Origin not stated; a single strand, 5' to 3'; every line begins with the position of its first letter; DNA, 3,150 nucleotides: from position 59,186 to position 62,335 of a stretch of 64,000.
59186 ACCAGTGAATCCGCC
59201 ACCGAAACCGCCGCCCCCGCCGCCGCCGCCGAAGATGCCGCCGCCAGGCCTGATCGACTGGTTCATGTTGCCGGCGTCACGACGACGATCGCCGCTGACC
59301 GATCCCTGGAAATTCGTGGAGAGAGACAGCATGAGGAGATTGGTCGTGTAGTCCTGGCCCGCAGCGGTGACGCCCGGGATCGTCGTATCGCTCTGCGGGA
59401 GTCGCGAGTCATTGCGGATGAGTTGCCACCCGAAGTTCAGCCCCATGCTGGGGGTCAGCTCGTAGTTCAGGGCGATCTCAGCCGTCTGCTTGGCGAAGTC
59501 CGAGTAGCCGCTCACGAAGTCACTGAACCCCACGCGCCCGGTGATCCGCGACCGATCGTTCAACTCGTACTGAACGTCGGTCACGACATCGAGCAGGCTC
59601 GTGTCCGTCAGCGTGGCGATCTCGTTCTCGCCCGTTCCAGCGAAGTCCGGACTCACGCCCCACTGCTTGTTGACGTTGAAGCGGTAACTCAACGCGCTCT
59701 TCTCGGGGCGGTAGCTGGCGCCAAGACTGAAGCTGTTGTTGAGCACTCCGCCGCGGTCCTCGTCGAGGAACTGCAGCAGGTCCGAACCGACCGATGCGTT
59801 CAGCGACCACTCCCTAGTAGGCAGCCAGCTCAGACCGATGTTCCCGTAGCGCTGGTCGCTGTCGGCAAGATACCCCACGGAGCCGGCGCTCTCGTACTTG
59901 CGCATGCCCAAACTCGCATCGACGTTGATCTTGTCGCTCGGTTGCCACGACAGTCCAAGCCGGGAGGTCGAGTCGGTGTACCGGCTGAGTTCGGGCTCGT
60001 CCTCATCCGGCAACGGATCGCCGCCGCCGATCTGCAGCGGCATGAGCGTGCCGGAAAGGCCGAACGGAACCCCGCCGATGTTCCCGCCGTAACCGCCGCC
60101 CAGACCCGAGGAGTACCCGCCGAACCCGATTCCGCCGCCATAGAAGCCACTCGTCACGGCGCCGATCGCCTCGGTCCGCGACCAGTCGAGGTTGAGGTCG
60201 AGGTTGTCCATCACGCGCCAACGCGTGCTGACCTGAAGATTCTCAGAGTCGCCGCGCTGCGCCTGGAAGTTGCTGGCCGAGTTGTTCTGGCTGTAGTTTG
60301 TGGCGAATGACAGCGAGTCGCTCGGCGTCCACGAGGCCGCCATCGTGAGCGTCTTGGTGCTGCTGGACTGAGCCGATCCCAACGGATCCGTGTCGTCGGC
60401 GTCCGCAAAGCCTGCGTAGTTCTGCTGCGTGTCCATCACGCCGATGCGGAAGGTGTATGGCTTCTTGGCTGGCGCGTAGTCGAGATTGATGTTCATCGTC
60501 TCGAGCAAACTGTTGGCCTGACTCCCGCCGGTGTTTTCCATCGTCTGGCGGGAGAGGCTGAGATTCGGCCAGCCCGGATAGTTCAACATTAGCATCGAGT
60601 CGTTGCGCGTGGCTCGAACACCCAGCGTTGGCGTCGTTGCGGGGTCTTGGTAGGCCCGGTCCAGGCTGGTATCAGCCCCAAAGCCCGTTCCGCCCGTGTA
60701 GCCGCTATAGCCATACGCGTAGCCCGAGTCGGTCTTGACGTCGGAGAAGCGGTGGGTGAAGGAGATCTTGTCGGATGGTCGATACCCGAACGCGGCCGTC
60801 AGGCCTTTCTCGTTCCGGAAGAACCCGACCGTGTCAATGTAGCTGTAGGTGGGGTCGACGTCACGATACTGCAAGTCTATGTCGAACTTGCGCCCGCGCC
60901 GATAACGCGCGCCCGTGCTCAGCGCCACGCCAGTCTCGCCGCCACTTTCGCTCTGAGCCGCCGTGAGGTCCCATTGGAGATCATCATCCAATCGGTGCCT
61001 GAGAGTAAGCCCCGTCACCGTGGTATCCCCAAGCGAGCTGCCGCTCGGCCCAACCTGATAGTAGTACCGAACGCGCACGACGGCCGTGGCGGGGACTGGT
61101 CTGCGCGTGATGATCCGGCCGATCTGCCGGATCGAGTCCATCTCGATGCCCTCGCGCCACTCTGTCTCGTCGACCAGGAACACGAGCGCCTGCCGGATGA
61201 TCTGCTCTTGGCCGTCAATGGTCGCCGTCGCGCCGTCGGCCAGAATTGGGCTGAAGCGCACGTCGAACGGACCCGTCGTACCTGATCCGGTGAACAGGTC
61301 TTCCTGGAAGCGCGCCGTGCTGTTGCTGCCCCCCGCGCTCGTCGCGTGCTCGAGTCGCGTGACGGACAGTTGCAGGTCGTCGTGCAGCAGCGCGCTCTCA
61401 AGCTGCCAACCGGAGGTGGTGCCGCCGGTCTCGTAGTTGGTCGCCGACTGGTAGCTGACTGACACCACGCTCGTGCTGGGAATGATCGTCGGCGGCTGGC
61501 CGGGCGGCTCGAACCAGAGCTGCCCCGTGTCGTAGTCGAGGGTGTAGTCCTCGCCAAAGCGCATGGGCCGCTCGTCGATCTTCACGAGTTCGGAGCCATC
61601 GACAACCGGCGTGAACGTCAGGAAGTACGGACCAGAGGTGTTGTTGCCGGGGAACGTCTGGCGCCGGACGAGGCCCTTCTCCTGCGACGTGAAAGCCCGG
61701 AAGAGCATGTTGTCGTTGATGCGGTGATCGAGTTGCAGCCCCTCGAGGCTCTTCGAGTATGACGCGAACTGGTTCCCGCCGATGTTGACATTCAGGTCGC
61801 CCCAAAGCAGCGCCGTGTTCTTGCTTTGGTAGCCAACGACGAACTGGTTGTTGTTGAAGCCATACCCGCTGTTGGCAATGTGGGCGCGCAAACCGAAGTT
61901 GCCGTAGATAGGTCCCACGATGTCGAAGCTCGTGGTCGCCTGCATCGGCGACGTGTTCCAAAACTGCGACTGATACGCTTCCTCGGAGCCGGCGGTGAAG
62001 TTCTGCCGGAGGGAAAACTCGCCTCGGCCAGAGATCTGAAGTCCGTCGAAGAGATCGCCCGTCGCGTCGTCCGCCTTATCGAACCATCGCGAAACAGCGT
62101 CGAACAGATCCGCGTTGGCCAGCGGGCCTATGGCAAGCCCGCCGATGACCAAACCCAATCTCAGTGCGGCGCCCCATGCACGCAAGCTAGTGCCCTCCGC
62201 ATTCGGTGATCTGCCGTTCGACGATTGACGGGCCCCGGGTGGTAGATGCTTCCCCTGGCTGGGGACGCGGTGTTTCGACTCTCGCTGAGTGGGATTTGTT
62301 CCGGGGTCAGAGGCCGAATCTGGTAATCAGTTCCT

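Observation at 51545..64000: ~12-kb co-directional envelope cluster: candidate new surface-assembly or secretion module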

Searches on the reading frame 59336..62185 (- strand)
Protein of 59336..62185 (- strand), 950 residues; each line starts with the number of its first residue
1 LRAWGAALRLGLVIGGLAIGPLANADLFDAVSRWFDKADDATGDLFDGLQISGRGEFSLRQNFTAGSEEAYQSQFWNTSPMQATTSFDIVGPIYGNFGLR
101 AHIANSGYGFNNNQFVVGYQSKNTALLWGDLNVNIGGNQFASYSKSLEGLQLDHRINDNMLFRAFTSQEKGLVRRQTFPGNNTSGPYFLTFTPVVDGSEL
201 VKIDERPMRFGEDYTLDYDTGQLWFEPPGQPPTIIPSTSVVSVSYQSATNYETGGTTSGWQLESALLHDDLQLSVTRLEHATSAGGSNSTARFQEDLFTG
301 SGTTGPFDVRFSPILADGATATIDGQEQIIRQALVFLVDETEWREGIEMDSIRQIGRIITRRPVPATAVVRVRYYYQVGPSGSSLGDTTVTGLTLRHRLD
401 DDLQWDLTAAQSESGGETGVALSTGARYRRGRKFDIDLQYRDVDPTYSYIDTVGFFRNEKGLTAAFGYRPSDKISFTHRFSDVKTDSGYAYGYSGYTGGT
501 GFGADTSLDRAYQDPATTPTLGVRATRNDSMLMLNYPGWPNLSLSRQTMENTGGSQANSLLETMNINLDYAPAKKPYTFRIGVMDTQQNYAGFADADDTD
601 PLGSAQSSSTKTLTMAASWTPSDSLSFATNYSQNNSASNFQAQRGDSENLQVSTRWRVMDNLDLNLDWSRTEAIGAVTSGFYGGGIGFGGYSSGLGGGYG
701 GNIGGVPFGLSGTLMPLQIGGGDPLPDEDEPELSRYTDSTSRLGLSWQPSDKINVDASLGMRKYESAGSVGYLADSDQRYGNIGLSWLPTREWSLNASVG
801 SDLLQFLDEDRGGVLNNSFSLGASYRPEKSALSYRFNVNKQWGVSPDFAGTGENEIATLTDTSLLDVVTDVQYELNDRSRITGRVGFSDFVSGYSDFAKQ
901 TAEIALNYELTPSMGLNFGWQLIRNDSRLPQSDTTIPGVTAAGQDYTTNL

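Call 7: find_homologous_proteins(query=window:59336-62185:-, max_evalue=0.001)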
Query window:59336-62185:- (950 aa): 63 proteins with E <= 0.001 among 8000 candidates.
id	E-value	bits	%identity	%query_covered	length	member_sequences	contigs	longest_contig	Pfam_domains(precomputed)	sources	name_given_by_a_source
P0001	0.0e+0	2057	100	95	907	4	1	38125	-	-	-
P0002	0.0e+0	1331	61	100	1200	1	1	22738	-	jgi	-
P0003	0.0e+0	1262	60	100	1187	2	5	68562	-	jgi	-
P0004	0.0e+0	1255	58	100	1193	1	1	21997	-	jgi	jgi:hypothetical protein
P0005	0.0e+0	1245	59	100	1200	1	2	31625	-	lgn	-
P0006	0.0e+0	1232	59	100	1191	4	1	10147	-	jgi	jgi:hypothetical protein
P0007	0.0e+0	1227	59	100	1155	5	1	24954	-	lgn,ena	-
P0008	0.0e+0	1227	59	98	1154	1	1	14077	-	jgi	jgi:hypothetical protein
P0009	0.0e+0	1208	61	95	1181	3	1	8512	-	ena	-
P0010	0.0e+0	1097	53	100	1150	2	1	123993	-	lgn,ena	-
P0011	0.0e+0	1025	51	100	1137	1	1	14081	-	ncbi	-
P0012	3.0e-248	845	62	64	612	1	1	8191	-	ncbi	ncbi:MAG: hypothetical protein ACUVX8_15215, partial [Candidatus Zipacnadales bacterium]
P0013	2.2e-228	779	46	67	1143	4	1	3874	-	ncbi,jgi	-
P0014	2.0e-225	769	63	58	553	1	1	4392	-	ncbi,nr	ncbi:MAG: hypothetical protein FJX74_15070, partial [Armatimonadetes bacterium]|nr:hypothetical prot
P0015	3.6e-214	732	42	99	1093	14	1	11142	-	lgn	-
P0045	1.5e-189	651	39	98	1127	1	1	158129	-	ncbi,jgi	-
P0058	5.3e-162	560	38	66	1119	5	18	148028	-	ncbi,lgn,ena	-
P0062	2.1e-123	432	33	95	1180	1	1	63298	-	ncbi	-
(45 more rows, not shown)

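Call 8: find_encoding_contigs(protein=P0045, flank=10000, max_places=2)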
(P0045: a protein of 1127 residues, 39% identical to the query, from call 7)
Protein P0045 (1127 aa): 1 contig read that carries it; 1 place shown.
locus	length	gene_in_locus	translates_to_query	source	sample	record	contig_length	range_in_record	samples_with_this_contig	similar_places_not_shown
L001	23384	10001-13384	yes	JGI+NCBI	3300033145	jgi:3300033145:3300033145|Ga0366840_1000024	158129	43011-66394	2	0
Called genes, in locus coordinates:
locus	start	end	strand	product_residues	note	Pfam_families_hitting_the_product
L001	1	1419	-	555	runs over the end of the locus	PF09822:ABC_transp_aux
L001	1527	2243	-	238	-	PF01061:ABC2_membrane, PF12679:ABC2_membrane_2, PF12698:ABC2_membrane_3, PF12730:ABC2_membrane_4 (weak)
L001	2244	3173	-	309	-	PF00005:ABC_tran, PF13304:AAA_21 (weak)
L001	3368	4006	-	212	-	PF01121:CoaE, PF13238:AAA_18 (weak)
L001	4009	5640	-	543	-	PF00575:S1, PF21710:Spt6_S1 (faint), PF23459:S1_RRP5 (faint), PF00575:S1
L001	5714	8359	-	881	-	PF02739:5_3_exonuc_N, PF22619:DNA_polI_exo1 (faint), PF01367:5_3_exonuc, PF00476:DNA_pol_A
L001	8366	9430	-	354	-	PF25145:NfeD1b_N (weak), PF01343:Peptidase_S49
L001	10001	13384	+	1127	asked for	-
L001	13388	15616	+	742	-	-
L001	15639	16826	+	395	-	PF17210:SdrD_B (faint), PF13620:CarboxypepD_reg, PF22904:NOMO1-like_2nd (faint), PF13620:CarboxypepD_reg, PF13715:CarbopepD_reg_2 (weak), PF13620:CarboxypepD_reg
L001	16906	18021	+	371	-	PF13646:HEAT_2 (weak), PF13371:TPR_9 (faint), PF14559:TPR_19 (faint), PF13432:TPR_16 (faint), PF07719:TPR_2 (faint), PF13428:TPR_14 (weak)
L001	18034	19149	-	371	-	PF07949:YbbR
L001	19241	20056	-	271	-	PF19293:CdaA_N, PF02457:DAC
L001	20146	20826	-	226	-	PF09335:VTT_dom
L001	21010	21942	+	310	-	PF13145:Rotamase_2, PF00639:Rotamase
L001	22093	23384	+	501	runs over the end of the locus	PF02056:Glyco_hydro_4, PF11975:Glyco_hydro_4C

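Call 9: find_encoding_contigs(protein=P0058, flank=10000, max_places=2)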
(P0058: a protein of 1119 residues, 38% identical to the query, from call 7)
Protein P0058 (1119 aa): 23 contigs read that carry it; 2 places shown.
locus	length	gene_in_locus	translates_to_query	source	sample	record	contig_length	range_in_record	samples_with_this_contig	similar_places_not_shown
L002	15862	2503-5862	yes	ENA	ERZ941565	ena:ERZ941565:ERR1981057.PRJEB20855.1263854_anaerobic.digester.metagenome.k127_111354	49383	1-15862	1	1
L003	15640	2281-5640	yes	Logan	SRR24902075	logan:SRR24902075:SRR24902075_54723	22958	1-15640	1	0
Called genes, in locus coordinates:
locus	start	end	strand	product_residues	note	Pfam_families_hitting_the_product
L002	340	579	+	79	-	-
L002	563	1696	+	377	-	PF01208:URO-D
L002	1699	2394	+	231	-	-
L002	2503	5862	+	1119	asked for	-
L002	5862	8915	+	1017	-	PF13860:FlgD_ig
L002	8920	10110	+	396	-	PF08308:PEGA (faint), PF22904:NOMO1-like_2nd (faint), PF13620:CarboxypepD_reg, PF13715:CarbopepD_reg_2, PF13620:CarboxypepD_reg (weak)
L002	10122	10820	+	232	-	-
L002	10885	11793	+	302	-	PF03968:LptD_N (faint), PF13100:OstA_2 (faint)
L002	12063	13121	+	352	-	PF00149:Metallophos, PF12850:Metallophos_2 (faint)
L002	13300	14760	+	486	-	PF13428:TPR_14 (faint), PF14559:TPR_19 (weak)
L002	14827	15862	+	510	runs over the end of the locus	-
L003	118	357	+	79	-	-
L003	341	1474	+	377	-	PF01208:URO-D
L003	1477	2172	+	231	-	-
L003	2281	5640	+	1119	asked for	-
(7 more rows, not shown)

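Call 10: find_encoding_contigs(protein=P0062, flank=10000, max_places=2)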
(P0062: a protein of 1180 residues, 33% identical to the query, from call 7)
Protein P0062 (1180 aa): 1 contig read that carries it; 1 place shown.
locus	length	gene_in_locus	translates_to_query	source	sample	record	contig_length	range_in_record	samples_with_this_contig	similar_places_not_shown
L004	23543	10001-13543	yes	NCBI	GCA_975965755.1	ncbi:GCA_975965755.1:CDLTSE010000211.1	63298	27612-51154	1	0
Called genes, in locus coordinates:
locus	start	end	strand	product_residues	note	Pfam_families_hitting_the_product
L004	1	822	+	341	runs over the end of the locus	PF07885:Ion_trans_2, PF02254:TrkA_N, PF02080:TrkA_C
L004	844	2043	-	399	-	PF01408:GFO_IDH_MocA, PF22725:GFO_IDH_MocA_C3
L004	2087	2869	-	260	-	PF04909:Amidohydro_2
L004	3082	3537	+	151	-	-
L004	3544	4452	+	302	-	-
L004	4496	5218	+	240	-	PF01435:Peptidase_M48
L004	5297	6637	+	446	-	PF13439:Glyco_transf_4, PF13579:Glyco_trans_4_4, PF20706:GT4-conflict, PF00534:Glycos_transf_1, PF13692:Glyco_trans_1_4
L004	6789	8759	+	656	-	-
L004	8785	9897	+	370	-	PF04230:PS_pyruv_trans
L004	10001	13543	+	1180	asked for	-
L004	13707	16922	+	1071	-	-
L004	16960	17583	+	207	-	PF13620:CarboxypepD_reg, PF13715:CarbopepD_reg_2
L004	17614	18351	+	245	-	PF13620:CarboxypepD_reg, PF13715:CarbopepD_reg_2 (weak), PF13620:CarboxypepD_reg (weak)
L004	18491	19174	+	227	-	-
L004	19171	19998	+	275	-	PF06835:LptC (faint), PF13100:OstA_2 (weak), PF03968:LptD_N (faint)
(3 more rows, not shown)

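Call 13: search_solved_structures(query=A1, max_evalue=1)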
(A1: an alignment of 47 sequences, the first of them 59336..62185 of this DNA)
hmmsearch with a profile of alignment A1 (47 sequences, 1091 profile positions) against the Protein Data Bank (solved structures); distinct sequences matched with E-value up to 1: 0.

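Call 29: find_related_loci(query=A1, collection=genome_contigs, flank=10000)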
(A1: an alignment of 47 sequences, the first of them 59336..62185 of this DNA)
Query A1 (950 aa) in genome_contigs; peptide patterns used: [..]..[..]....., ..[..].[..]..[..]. (x = any residue, [..] = any of these).
114 stretches matched a pattern; 73 encode a relative of the query (tblastn E <= 1e-3); 72 distinct loci.
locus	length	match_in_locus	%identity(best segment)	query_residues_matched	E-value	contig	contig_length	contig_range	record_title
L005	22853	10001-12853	60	1-950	0e+0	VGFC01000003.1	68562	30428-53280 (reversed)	MAG: Armatimonadetes bacterium isolate K_DeepCast_250m_m2_231 K_DeepCast_250m_m2_231_Ga0194125_10000451, whole genome sh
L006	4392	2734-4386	63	1-555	0e+0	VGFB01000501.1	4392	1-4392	MAG: Armatimonadetes bacterium isolate K_DeepCast_150m_m2_147 K_DeepCast_150m_m2_147_Ga0194126_10042895, whole genome sh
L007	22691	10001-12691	41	12-938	0e+0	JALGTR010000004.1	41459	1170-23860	MAG: Candidatus Zipacnadia bacterium isolate Meg22_1012_Bin_267 Meg22_1012_Bin_267_scaffold_1705, whole genome shotgun s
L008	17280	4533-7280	41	12-949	0e+0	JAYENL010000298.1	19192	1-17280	MAG: Armatimonadota bacterium isolate MAG056 MAG056_298, whole genome shotgun sequence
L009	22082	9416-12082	40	21-949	0e+0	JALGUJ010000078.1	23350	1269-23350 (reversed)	MAG: Candidatus Zipacnadia bacterium isolate Meg22_1214_Bin_167 Meg22_1214_Bin_167_scaffold_6307, whole genome shotgun s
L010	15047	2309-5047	39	12-949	0e+0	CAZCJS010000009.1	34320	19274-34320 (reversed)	MAG TPA_asm: uncultured Armatimonadia bacterium isolate binchicken_co334_104 genome assembly, contig: NODE_2024_length_3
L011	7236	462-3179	41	22-949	0e+0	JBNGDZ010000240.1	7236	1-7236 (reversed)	MAG: Armatimonadota bacterium isolate E05-054 bin22.fa-240, whole genome shotgun sequence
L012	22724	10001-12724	40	26-949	0e+0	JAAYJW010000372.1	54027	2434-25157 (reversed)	MAG: candidate division WS1 bacterium isolate AS10tlH2TH_342 206390_AS10, whole genome shotgun sequence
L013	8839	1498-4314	39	2-949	0e+0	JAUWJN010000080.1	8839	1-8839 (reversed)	MAG: bacterium isolate CSMAG_2321 CSMAG_2321_k127_10718875_length_8839_cov_18.0028, whole genome shotgun sequence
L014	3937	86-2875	40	1-949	0e+0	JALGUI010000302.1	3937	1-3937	MAG: Candidatus Zipacnadia bacterium isolate Meg22_1214_Bin_164 Meg22_1214_Bin_164_scaffold_96251, whole genome shotgun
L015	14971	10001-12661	41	26-930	0e+0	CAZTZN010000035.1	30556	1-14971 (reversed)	MAG TPA_asm: uncultured Armatimonadia bacterium isolate SRP338002_co1_89 genome assembly, contig: NODE_1379_length_30556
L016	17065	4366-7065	39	2-949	0e+0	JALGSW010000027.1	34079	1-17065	MAG: Candidatus Zipacnadia bacterium isolate AB_3033_Bin_59 AB_3033_Bin_59_scaffold_1498, whole genome shotgun sequence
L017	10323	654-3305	41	29-930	0e+0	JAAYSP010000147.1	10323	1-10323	MAG: candidate division WS1 bacterium isolate AS23ysBPME_352 262266_AS23, whole genome shotgun sequence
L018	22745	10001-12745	38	6-949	0e+0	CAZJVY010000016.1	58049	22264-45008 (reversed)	MAG TPA_asm: uncultured Armatimonadia bacterium isolate SRP098346_co1_313 genome assembly, contig: NODE_203_length_58049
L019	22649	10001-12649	39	21-949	0e+0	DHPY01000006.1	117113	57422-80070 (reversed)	MAG TPA_asm: Armatimonadetes bacterium UBA5352 UBA5352_contig_1532, whole genome shotgun sequence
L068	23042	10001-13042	30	43-926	1e-37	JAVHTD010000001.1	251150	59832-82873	MAG: Candidatus Thermosaccharophagus tengchongensis isolate DRTY-6.bins.49.201901 NODE_38_length_251150_cov_1.964649, wh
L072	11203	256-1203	28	138-470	3e-24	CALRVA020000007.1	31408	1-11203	MAG: Archangium gephyra isolate JJ-DHS19-233-1-m1-bin228 genome assembly, contig: JJ-OR12-02-C325, whole genome shotgun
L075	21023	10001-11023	28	114-468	2e-13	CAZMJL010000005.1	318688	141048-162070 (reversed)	MAG TPA_asm: uncultured Fimbriimonas sp. isolate binchicken_co214_142 genome assembly, contig: NODE_8_length_318688_cov_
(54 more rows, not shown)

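Call 31: predict_structure(alignment_id=A1)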
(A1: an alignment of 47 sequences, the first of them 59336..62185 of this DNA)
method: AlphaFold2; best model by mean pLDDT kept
length: 950 residues; sequences in the alignment: 47
mean_pLDDT: 77.4   pTM: 0.70
mean pLDDT of the five models: 77.4, 76.2, 75.2, 74.9, 71.6
residues with pLDDT >= 90: 321; 70-90: 383; 50-70: 136; < 50: 110
segments of 3 or more residues with pLDDT < 50: 1-5, 19-29, 284-286, 381-384, 494-516, 682-730, 770-773, 932-942
pLDDT, mean of each block of 10 residues (from residue 1): 52 61 45 61 64 81 81 71 81 80 71 82 90 85 87 91 89 77 76 83 90 87 82 81 78 76 91 93 62 78 65 74 78 81 72 73 64 77 66 95 95 87 96 94 90 87 96 95 86 44 33 44 92 94 96 80 95 92 92 73 78 94 93 86 83 92 93 72 35 24 25 28 34 75 94 94 74 72 94 94 79 84 91 93 72 61 90 88 92 78 90 83 82 42 73
secondary structure, 60 per line:
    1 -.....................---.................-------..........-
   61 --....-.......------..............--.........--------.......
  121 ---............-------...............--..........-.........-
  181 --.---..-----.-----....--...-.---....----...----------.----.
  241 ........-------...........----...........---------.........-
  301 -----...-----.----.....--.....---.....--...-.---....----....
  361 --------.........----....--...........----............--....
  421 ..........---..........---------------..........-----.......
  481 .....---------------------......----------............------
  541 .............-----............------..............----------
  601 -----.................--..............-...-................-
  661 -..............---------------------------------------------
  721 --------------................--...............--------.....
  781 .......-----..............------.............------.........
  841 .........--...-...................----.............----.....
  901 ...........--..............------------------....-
elements in order (helices of 4 or more, strands of 3 or more residues): H2-22 H26-42 E50-59 E63-66 H68-74 E81-94 E97-105 E114-120 E124-135 E143-157 E160-169 E171-179 E200-203 E206-208 E214-217 E222-224 E240-248 E256-266 E271-281 E291-299 E306-308 E319-323 E326-330 E334-338 E341-343 E349-352 E357-360 E369-377 H382-385 E388-398 E403-414 E417-430 E434-443 E459-468 E474-485 H507-512 E523-534 E541-553 E559-570 E577-590 E606-622 E625-638 E644-659 E662-675 E735-750 E753-767 E776-787 E793-806 E813-825 E832-849 E856-874 E879-891 E896-911 E914-927 E946-949
